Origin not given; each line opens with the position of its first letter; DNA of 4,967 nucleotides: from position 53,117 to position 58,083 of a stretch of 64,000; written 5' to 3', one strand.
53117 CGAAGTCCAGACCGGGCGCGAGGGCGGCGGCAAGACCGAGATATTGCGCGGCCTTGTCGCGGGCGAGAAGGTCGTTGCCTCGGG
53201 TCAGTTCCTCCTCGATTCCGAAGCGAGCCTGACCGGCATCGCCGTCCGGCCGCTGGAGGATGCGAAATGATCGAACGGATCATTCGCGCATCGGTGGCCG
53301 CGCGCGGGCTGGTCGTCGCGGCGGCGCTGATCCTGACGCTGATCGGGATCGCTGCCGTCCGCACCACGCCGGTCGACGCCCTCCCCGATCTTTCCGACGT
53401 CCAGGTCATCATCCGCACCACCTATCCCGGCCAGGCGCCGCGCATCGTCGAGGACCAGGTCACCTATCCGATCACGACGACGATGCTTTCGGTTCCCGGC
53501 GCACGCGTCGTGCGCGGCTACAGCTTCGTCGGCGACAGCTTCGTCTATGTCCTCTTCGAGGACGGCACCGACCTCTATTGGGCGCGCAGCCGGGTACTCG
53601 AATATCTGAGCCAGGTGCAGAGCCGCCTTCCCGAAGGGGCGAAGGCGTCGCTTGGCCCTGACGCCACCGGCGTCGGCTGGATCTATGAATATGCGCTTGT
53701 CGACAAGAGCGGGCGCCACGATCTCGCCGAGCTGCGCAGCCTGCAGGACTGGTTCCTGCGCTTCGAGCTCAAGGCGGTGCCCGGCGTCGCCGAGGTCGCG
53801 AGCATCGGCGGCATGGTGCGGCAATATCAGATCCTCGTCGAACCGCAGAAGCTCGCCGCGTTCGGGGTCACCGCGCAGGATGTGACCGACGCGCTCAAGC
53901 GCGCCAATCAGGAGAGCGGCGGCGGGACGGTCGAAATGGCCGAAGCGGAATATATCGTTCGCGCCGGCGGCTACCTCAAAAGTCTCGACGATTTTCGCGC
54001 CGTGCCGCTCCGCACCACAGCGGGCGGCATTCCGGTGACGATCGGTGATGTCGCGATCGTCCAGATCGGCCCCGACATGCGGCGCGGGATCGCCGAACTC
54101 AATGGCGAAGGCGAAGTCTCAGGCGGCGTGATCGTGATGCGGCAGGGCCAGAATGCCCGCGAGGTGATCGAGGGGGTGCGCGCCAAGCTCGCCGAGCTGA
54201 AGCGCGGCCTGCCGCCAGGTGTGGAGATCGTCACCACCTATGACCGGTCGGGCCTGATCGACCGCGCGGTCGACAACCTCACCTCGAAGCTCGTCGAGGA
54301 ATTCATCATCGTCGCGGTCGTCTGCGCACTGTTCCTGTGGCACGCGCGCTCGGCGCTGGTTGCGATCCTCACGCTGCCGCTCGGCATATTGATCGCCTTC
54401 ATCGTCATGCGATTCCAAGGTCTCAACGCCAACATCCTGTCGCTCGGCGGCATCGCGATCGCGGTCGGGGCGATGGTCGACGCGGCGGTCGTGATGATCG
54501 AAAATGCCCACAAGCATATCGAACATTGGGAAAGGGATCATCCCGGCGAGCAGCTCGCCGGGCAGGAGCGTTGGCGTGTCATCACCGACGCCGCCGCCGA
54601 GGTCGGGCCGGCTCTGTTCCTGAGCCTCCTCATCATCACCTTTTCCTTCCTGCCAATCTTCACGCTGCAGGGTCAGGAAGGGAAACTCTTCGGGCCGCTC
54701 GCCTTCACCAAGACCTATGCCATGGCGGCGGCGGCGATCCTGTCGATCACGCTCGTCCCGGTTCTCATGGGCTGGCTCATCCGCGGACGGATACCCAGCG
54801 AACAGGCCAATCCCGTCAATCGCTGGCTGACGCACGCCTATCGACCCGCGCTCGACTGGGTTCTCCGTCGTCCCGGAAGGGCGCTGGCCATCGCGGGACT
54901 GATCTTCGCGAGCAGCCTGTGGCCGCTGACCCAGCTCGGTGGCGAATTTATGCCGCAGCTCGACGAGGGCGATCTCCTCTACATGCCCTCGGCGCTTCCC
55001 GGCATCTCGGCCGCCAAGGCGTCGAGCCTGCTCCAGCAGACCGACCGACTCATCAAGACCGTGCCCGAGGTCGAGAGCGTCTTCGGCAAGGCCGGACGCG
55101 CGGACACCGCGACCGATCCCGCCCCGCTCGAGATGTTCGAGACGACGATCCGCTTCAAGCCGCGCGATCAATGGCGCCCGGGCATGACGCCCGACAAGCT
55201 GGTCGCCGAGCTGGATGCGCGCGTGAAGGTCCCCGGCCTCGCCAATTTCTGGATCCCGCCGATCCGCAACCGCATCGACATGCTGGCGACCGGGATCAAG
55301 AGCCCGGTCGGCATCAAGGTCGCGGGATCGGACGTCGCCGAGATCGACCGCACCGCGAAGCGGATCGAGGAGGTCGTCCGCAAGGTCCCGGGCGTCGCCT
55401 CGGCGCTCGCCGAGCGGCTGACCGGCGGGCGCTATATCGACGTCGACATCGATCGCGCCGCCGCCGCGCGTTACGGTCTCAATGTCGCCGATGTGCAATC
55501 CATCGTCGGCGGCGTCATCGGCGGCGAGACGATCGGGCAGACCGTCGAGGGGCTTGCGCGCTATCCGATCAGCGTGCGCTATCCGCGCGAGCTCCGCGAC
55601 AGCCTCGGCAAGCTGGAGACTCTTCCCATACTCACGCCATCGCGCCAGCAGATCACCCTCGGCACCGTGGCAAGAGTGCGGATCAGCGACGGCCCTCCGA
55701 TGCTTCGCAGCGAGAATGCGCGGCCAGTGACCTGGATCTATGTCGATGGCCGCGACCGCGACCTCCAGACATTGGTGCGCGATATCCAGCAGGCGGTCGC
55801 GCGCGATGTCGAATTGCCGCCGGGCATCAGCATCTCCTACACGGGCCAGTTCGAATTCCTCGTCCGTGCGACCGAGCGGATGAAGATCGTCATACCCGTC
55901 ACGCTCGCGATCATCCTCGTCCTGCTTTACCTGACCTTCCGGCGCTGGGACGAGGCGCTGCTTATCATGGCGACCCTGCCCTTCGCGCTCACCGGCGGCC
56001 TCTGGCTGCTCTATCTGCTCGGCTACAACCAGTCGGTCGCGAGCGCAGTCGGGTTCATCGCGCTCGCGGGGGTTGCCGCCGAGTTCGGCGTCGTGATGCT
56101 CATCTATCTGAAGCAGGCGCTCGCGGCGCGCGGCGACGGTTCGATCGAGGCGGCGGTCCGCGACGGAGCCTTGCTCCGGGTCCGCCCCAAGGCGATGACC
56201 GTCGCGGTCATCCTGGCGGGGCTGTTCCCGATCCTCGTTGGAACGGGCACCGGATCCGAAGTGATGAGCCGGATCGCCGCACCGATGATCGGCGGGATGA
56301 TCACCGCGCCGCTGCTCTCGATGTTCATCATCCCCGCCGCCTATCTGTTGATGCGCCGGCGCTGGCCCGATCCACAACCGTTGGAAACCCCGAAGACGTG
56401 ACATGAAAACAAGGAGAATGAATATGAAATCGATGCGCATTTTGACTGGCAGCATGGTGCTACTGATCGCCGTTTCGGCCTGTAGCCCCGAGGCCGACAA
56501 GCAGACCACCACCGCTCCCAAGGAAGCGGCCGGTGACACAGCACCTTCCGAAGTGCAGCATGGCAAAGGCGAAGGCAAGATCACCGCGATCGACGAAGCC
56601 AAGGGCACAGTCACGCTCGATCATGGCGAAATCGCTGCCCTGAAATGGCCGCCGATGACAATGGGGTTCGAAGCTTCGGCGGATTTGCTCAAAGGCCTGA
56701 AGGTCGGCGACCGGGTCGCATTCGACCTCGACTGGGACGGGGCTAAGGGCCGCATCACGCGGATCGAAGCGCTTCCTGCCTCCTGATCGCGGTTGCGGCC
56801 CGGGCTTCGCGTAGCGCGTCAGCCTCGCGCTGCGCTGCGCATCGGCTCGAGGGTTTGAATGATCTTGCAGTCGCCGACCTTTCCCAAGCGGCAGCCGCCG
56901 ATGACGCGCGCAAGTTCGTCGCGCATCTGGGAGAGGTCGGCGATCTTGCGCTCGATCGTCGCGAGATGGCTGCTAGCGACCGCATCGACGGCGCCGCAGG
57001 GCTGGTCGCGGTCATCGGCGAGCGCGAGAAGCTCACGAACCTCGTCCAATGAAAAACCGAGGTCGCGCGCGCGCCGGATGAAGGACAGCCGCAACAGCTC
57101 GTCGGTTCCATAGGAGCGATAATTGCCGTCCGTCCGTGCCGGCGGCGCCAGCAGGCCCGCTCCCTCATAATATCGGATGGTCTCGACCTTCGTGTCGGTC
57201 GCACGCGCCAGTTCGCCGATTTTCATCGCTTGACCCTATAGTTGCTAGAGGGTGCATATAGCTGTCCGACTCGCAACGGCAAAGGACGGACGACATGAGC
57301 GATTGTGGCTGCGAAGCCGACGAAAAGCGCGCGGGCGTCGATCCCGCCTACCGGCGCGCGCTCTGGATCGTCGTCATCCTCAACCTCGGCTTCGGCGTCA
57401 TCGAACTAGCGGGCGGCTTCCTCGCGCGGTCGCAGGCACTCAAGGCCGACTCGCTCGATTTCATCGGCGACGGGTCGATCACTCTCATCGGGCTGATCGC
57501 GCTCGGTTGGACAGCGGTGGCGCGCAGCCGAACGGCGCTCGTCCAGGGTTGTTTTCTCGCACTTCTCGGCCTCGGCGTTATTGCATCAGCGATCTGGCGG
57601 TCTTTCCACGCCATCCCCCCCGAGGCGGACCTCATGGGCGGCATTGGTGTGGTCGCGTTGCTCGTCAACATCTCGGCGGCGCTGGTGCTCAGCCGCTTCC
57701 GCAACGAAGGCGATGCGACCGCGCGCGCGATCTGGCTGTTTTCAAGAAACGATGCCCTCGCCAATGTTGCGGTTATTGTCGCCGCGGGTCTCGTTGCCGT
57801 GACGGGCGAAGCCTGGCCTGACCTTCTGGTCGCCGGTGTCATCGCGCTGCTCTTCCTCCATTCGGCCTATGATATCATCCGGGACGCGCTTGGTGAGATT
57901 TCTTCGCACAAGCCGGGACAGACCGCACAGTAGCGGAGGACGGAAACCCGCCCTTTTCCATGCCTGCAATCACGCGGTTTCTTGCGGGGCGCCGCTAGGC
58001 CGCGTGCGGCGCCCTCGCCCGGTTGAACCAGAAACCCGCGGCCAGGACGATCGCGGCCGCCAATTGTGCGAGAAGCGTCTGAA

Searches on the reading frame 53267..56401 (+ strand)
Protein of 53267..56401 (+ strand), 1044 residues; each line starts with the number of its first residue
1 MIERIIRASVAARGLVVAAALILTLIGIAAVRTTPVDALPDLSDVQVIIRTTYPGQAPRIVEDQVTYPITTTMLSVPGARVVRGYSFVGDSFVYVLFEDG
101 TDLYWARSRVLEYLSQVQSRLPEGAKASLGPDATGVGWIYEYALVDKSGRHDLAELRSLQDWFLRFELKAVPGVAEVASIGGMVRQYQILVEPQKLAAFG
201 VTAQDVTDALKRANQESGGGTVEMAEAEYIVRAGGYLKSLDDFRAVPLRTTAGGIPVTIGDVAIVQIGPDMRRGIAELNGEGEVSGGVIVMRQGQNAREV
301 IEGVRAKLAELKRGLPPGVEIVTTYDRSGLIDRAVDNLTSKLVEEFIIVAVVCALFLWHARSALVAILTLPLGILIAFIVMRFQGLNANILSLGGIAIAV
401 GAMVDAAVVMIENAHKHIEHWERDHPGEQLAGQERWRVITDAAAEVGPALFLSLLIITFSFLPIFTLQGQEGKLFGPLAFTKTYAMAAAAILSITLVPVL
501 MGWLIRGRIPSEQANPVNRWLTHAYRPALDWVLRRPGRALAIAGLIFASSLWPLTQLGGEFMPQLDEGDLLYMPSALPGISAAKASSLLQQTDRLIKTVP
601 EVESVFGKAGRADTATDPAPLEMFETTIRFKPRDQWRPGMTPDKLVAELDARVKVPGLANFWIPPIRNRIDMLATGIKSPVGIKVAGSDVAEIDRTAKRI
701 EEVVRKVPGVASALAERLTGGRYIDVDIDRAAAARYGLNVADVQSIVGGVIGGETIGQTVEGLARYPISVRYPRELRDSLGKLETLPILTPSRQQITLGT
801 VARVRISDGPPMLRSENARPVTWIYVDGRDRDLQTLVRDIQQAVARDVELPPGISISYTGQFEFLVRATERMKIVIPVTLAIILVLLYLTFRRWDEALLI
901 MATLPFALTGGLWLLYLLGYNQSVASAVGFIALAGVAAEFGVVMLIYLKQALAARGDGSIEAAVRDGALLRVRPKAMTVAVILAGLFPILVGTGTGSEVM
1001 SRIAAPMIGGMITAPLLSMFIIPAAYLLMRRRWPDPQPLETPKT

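Call 43: search_protein_families(library=ncbifam, proteins=[window:53267-56401:+], max_evalue=0.00001)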
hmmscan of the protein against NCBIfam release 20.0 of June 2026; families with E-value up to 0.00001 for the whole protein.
window:53267-56401:+ (1044 aa): 12 families
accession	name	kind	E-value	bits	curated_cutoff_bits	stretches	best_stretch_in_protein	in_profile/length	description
TIGR00914.1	2A0601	subfamily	0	1384.7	701.45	1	1-1035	1-1041/1051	CusA/CzcA family heavy metal efflux RND transporter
NF033617.1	RND_permease_2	subfamily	7.9e-143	477.6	1250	1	19-1030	14-1008/1009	multidrug efflux RND transporter permease subunit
NF000282.2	RND_permease_1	subfamily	1.1e-115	387.7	1250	1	19-1031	14-1029/1029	multidrug efflux RND transporter permease subunit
TIGR00915.1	2A0602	subfamily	3.7e-100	336.3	940.35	1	19-1034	15-1033/1050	efflux RND transporter permease subunit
NF007133.0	PRK09579.1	equivalog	2.9e-86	290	1763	1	15-1036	13-1009/1017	multidrug efflux RND transporter permease subunit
NF007905.0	PRK10614.1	equivalog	1.4e-81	274.6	1774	1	19-1031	17-1010/1025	multidrug efflux RND transporter permease subunit MdtC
NF007131.0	PRK09577.1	equivalog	1.1e-79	268.4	1768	1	19-1031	15-1024/1045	multidrug efflux RND transporter permease subunit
NF007798.0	PRK10503.1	equivalog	5.5e-74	249.4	1584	1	15-1031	25-1024/1040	MdtB/MuxB family multidrug efflux RND transporter permease subunit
NF007842.1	PRK10555.1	equivalog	9.1e-67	225.7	1854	1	19-1034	15-1031/1036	multidrug efflux RND transporter permease AcrD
NF011706.2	PRK15127.1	equivalog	5.9e-65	219.8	2150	1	19-1033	15-1033/1049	multidrug efflux RND transporter permease subunit AcrB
NF000037.1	RND_perm_OqxB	exception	1.2e-64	218.7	2200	1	19-1031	16-1036/1050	multidrug efflux RND transporter permease subunit OqxB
TIGR00921.1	2A067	subfamily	1.5e-08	33.1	351.9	1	830-1026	146-343/733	hydrophobe/amphiphile efflux-3 (HAE3) family transporter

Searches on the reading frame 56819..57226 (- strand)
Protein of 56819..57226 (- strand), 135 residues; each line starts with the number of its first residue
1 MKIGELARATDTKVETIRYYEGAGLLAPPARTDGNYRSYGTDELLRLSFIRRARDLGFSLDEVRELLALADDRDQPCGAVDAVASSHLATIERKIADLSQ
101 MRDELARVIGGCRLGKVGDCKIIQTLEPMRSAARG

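Call 41: search_protein_families(library=pfam, proteins=[window:56819-57226:-], max_evalue=0.00001)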
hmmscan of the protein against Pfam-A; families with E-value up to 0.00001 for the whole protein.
window:56819-57226:- (135 aa): 3 families
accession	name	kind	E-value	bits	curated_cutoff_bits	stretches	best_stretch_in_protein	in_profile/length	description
PF09278.17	MerR-DNA-bind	-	5.1e-25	88.3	25.4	1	46-107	3-64/65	MerR, DNA binding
PF13411.12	MerR_1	-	2.7e-20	72.7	21.6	1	1-68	1-67/69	MerR HTH family regulatory protein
PF00376.29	MerR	-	1.3e-13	50.9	28.2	1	2-39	1-38/38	MerR family regulatory protein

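Call 43: search_protein_families(library=ncbifam, proteins=[window:56819-57226:-], max_evalue=0.00001)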
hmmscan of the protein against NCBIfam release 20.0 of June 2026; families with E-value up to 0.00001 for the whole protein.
window:56819-57226:- (135 aa): 15 families
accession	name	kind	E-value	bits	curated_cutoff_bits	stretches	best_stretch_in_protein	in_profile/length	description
TIGR02044.1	CueR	equivalog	1.8e-35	121.8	147.4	1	1-126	1-126/127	Cu(I)-responsive transcriptional regulator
TIGR02047.1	CadR-PbrR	equivalog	3.7e-34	117.5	151.45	1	1-126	1-127/127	Cd(II)/Pb(II)-responsive transcriptional regulator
TIGR02051.1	MerR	equivalog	5.1e-32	110.7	150.85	1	2-126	1-124/124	mercury resistance transcriptional regulator MerR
NF007069.0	PRK09514.1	equivalog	1.5e-31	109.3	143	1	2-129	3-133/141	Zn(2+)-responsive transcriptional regulator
TIGR02043.1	ZntR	equivalog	6.7e-30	103.9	167.95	1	1-127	2-131/131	Zn(2+)-responsive transcriptional regulator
NF007590.0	PRK10227.1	equivalog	1.7e-23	83.1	244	1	1-127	1-127/135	Cu(I)-responsive transcriptional regulator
NF010315.0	PRK13752.1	subfamily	7e-23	81.3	261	1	2-129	9-135/144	mercury resistance transcriptional regulator MerR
TIGR01950.1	SoxR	equivalog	3.7e-16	59.2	116.9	1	1-122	2-122/142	redox-sensitive transcriptional activator SoxR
NF041849.1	trans_regNmlR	equivalog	4e-12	46.2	175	1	1-108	1-108/117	stress response transcriptional regulator NmlR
NF050798.1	TF_FtsR_Actino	equivalog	8.7e-09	35.8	150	1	15-83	20-88/223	transcriptional regulator FtsR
NF053782.1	ChlnTransRegdde3219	equivalog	3.6e-08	33.2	450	1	2-106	8-103/278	choline utilization transcriptional activator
NF047375.1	HeatShock_HspR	equivalog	3.7e-08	33.3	105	1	3-75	6-78/92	heat shock protein transcriptional repressor HspR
TIGR02054.1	MerD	equivalog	4.6e-08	33.6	103.65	1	2-107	5-108/120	mercuric resistance transcriptional repressor MerD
NF033783.1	coreg_MerD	equivalog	6.9e-07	29.7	170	1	4-106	7-107/121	mercury resistance co-regulator MerD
NF047377.1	heat_HspR_dupli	exception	9.9e-06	25.2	300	0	10-75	15-80/214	heat shock protein transcriptional repressor HspR, fused homodimer type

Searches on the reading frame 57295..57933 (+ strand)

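Call 41: search_protein_families(library=pfam, proteins=[window:57295-57933:+], max_evalue=0.00001)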
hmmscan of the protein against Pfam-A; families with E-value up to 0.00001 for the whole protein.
window:57295-57933:+ (212 aa): 1 family
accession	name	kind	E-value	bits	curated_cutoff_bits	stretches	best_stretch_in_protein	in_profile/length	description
PF01545.26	Cation_efflux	-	1.9e-17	64.1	26.6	1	23-200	1-195/198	Cation efflux family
